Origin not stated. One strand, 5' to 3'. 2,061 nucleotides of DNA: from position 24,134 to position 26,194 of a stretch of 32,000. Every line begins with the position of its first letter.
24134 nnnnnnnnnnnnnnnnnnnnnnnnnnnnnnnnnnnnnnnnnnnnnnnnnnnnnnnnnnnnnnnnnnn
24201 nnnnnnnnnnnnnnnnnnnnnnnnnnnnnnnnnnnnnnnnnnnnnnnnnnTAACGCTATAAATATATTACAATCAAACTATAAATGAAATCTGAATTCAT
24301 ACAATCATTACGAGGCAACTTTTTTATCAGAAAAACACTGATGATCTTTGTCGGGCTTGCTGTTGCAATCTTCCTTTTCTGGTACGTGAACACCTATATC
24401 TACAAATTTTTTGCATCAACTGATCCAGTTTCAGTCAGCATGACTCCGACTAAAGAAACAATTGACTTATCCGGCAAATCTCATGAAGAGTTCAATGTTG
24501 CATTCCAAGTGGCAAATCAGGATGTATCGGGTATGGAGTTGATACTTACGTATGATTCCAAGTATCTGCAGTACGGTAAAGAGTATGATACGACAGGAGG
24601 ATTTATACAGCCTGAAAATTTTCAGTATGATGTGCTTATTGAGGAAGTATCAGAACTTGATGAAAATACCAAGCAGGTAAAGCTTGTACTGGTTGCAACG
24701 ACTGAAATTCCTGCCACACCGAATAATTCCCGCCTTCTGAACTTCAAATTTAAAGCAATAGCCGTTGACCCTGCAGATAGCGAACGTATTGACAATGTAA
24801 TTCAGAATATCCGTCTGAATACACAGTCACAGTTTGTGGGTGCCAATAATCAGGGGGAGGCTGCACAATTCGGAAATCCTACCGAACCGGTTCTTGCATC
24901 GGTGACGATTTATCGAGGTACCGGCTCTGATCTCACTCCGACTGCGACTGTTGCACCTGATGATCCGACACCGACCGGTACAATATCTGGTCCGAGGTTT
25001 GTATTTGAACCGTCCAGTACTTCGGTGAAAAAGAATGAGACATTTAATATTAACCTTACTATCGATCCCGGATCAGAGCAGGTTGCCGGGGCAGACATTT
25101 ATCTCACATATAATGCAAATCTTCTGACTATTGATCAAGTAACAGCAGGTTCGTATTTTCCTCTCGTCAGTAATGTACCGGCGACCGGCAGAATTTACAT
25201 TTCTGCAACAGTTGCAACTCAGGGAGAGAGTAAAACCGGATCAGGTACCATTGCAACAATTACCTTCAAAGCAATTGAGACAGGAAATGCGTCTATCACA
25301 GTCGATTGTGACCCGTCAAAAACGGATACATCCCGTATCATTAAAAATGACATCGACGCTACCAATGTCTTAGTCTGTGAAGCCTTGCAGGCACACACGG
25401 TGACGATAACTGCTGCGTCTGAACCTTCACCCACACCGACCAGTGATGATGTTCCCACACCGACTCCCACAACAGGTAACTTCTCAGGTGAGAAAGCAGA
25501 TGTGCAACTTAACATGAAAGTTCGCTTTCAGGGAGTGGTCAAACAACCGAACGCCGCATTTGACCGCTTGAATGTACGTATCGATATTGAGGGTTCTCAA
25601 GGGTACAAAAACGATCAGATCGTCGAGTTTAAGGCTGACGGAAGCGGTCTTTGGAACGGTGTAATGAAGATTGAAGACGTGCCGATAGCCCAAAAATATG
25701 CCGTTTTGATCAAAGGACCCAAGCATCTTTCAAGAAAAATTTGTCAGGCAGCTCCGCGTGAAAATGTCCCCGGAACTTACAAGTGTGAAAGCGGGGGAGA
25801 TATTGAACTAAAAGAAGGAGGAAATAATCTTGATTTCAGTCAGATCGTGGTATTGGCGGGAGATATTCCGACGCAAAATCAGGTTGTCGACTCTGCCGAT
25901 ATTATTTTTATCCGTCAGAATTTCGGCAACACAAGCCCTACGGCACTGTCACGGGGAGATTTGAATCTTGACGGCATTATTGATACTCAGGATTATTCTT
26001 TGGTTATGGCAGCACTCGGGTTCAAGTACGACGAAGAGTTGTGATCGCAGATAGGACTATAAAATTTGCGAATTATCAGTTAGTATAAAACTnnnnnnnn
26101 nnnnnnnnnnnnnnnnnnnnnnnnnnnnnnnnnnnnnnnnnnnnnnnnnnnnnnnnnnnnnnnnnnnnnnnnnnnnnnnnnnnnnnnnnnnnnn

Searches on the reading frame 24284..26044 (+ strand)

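Call 5: search_protein_families(library=pfam, proteins=[window:24284-26044:+], max_evalue=0.1)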
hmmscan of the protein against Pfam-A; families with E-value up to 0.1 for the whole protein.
window:24284-26044:+ (586 aa): 3 families
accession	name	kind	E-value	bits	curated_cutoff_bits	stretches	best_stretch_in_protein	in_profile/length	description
PF00963.24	Cohesin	-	2e-13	51.1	24.1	2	244-345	6-119/139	Cohesin domain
PF00404.24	Dockerin_1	-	0.00032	21.2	22.9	1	531-578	6-56/57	Dockerin type I domain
PF14059.11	DUF4251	-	0.025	15.1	27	1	237-350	17-115/133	Domain of unknown function (DUF4251)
